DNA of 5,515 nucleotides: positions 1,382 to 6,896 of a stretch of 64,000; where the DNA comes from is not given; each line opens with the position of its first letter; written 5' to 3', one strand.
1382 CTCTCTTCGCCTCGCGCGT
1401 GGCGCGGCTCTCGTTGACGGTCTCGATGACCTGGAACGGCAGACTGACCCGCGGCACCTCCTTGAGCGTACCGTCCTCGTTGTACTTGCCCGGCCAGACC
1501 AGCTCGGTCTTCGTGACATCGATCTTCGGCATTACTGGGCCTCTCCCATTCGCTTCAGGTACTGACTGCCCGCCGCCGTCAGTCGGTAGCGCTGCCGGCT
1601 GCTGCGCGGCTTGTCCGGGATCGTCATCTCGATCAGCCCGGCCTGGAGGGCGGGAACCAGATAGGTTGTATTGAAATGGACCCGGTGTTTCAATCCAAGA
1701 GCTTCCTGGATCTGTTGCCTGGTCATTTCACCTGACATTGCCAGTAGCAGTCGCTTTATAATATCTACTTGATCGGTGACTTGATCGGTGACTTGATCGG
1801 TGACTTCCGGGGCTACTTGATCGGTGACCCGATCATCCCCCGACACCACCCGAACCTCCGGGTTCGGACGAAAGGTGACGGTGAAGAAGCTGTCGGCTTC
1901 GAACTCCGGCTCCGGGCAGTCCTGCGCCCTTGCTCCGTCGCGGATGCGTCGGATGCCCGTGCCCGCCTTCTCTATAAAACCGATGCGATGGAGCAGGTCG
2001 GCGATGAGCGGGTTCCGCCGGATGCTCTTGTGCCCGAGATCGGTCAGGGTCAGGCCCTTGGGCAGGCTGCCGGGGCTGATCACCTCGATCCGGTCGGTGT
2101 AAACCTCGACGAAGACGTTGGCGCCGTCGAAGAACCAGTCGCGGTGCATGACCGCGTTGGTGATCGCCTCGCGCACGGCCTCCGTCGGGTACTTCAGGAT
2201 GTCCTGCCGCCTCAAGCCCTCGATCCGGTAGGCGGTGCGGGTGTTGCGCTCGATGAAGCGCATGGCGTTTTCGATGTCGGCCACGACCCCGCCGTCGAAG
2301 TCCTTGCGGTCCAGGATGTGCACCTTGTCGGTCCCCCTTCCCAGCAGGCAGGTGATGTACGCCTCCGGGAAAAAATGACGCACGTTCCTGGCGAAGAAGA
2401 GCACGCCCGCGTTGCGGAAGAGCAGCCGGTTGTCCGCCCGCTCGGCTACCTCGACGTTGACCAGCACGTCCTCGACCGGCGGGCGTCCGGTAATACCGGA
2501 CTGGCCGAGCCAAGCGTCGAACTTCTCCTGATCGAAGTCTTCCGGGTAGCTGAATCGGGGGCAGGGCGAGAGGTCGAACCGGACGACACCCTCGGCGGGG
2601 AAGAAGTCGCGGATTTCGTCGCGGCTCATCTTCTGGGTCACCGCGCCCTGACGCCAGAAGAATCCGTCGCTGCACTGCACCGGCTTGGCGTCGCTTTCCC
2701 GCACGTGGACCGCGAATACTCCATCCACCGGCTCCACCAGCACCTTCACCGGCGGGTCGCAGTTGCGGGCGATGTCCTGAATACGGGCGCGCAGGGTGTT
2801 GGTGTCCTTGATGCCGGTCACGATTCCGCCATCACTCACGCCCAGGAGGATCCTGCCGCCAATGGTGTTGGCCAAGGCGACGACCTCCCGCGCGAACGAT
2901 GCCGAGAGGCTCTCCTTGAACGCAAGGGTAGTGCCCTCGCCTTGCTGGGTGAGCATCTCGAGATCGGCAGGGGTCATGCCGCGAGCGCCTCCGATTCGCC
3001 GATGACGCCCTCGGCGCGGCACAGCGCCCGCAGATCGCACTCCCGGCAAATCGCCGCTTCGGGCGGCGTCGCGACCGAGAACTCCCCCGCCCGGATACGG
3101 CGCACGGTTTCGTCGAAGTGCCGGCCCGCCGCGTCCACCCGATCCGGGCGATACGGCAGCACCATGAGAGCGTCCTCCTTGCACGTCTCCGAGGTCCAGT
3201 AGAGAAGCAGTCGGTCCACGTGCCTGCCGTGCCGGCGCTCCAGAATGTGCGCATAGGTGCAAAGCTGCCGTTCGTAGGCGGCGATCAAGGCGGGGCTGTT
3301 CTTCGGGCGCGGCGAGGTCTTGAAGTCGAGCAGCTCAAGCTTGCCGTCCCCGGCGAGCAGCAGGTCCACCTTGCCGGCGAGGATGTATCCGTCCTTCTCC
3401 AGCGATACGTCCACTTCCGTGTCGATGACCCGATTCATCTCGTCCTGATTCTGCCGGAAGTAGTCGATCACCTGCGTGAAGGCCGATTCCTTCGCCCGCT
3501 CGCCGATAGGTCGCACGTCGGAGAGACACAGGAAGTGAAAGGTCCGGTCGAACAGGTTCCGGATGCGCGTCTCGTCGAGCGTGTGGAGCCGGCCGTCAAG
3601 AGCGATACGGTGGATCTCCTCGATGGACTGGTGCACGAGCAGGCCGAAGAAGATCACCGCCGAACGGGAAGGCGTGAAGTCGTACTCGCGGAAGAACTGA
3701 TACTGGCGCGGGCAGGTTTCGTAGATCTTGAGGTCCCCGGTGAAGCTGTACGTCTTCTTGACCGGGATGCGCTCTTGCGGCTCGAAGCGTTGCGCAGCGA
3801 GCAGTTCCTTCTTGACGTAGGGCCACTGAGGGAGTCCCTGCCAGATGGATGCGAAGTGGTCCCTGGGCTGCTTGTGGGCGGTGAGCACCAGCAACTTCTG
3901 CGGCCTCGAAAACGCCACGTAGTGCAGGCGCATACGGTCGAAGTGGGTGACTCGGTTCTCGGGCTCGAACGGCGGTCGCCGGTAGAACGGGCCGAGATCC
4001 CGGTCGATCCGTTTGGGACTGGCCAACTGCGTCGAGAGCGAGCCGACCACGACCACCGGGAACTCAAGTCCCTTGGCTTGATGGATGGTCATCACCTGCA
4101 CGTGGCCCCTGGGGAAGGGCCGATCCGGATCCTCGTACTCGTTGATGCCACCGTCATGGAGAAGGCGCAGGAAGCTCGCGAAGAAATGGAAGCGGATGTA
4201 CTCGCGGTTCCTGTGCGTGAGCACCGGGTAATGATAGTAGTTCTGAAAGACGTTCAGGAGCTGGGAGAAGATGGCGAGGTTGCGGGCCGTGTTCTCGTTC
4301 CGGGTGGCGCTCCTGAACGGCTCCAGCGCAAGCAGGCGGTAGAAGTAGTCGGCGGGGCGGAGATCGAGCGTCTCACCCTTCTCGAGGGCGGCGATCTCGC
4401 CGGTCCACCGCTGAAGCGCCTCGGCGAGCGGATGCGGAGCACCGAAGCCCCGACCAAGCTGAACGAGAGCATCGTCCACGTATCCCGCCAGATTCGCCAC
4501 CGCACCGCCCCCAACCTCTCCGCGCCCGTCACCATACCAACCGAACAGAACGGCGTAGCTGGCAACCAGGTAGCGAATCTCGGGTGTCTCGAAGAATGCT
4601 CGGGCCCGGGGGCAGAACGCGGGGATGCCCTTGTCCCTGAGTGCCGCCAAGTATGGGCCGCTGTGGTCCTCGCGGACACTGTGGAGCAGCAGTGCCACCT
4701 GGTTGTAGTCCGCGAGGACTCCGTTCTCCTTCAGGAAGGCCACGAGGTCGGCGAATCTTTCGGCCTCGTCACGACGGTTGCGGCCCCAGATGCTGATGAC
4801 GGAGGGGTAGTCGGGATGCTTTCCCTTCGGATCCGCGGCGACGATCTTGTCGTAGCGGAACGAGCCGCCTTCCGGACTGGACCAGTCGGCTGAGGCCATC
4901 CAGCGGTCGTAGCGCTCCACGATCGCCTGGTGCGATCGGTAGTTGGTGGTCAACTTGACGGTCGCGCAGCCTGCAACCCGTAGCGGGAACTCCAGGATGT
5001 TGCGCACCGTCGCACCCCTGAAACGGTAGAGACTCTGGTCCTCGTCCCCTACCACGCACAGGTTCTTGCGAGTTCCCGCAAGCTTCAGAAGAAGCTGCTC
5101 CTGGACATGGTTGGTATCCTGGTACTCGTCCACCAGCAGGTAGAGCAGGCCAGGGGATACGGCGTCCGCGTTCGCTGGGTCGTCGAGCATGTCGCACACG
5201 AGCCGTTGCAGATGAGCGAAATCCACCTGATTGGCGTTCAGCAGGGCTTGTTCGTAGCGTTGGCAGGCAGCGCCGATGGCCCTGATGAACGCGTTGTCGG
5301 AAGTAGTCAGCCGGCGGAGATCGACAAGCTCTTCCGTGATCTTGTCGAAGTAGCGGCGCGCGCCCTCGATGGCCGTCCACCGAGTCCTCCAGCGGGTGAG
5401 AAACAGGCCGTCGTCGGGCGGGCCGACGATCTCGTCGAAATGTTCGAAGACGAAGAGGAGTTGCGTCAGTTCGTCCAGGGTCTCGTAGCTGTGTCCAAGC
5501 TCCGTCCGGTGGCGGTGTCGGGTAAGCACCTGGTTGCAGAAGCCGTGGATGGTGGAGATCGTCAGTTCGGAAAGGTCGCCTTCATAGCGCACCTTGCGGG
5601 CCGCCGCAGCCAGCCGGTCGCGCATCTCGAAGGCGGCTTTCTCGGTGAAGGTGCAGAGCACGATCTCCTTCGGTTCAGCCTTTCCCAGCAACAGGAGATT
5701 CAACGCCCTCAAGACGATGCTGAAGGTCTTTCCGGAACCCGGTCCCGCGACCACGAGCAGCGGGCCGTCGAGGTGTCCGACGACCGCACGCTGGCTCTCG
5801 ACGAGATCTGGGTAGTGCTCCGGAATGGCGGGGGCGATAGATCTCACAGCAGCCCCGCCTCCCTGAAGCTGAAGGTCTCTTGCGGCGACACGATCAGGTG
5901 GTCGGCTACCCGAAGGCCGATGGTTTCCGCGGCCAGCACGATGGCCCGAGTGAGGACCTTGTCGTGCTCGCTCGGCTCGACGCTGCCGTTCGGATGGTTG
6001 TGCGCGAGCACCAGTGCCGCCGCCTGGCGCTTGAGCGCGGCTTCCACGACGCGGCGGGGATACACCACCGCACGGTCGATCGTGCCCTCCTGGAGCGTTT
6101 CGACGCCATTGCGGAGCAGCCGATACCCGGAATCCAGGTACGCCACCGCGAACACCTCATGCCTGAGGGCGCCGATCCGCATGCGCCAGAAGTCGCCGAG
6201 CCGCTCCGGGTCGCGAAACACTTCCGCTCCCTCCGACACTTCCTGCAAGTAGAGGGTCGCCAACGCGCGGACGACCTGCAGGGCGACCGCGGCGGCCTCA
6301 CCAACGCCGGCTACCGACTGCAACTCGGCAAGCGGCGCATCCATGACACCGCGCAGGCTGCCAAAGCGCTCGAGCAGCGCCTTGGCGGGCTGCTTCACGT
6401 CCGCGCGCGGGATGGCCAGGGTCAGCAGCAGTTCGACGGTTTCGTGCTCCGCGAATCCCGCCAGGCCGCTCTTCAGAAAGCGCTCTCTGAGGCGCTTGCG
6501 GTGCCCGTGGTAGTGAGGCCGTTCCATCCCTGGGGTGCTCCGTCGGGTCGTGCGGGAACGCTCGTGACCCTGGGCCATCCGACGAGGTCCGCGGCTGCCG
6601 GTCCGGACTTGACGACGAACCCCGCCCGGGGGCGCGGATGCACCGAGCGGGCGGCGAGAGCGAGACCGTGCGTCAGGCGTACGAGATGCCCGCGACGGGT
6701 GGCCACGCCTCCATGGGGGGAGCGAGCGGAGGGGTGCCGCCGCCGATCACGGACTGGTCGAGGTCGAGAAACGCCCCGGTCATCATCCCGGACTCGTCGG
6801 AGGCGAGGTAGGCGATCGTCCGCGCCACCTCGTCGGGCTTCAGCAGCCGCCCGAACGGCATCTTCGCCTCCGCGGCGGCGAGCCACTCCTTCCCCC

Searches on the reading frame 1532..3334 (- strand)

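Call 63: search_protein_families(library=pfam, proteins=[window:1532-3334:-], max_evalue=0.000001)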
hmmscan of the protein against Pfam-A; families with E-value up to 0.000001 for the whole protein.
window:1532-3334:- (600 aa): 3 families
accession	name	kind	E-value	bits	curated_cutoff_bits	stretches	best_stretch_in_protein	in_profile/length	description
PF21247.3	Fic-like_C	-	2.3e-26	91.9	27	1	526-586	3-64/64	Filamentation induced by cAMP protein Fic-like, C-terminal domain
PF13749.12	HATPase_c_4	-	8.1e-25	87.1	26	1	404-488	1-89/89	Putative ATP-dependent DNA helicase recG C-terminal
PF04326.19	SLFN_AlbA_2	-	3e-16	60.4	25.3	1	133-236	1-117/118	Schlafen, AlbA_2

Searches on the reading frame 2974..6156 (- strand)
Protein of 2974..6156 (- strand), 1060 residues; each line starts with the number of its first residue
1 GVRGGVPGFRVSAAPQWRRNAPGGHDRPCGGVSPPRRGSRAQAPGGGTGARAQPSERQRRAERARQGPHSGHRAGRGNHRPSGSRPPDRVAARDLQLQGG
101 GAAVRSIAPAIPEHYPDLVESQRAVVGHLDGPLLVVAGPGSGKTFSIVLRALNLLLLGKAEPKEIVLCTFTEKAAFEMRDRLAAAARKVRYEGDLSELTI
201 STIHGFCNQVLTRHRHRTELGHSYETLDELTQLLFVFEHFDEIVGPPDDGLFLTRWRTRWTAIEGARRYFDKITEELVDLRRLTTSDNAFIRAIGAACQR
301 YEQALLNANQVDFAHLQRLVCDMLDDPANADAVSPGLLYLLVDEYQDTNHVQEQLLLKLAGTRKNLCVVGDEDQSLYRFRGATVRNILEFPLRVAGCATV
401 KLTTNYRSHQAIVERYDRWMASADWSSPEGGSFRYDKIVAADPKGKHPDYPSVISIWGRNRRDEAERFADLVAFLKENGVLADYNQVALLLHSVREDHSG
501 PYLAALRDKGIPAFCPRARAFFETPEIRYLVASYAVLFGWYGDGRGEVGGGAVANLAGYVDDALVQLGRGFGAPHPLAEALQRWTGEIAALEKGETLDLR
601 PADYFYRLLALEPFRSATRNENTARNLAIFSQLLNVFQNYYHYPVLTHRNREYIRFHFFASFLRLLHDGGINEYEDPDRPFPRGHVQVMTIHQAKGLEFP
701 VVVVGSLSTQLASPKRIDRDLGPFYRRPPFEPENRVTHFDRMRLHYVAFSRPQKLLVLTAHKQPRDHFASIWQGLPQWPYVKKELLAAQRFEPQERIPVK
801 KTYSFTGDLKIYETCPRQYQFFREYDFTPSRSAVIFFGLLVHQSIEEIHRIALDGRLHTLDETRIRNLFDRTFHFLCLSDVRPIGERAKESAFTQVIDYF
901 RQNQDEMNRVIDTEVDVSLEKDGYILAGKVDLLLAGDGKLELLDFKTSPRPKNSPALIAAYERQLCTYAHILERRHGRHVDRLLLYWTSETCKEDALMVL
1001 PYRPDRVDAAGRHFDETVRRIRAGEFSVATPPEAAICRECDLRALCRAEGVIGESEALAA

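Call 63: search_protein_families(library=pfam, proteins=[window:2974-6156:-], max_evalue=0.000001)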
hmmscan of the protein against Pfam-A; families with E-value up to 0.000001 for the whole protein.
window:2974-6156:- (1060 aa): 4 families
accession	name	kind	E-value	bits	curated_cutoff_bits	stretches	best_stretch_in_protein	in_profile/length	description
PF00580.27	UvrD-helicase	-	2.1e-61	208.4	23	1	119-390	2-266/271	UvrD/REP helicase N-terminal domain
PF12705.13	PDDEXK_1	-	4.8e-25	89.4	22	1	809-1047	7-247/247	PD-(D/E)XK nuclease superfamily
PF13245.12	AAA_19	-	6.9e-20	72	25.1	1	130-380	11-134/134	AAA domain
PF13361.12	UvrD_C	-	1.1e-19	71.5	25.6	1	627-763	238-350/350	UvrD-like helicase C-terminal domain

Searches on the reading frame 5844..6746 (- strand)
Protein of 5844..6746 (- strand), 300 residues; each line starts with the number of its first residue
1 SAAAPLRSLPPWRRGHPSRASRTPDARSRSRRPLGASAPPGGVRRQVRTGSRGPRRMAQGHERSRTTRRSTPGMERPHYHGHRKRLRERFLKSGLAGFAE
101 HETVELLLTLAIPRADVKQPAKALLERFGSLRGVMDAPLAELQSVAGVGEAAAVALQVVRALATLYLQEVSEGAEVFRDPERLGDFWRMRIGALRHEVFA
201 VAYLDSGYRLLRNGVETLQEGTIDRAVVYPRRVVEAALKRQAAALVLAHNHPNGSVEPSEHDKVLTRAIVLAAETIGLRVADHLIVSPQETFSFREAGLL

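Call 63: search_protein_families(library=pfam, proteins=[window:5844-6746:-], max_evalue=0.000001)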
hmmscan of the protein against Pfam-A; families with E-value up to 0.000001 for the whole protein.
window:5844-6746:- (300 aa): 2 families
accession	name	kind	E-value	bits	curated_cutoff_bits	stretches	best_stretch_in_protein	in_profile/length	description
PF04002.20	RadC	-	2e-34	118.6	22.1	1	178-299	2-121/121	RadC-like JAB domain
PF20582.4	UPF0758_N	-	3.2e-07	30.8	27.1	1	83-154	7-77/77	UPF0758 N-terminal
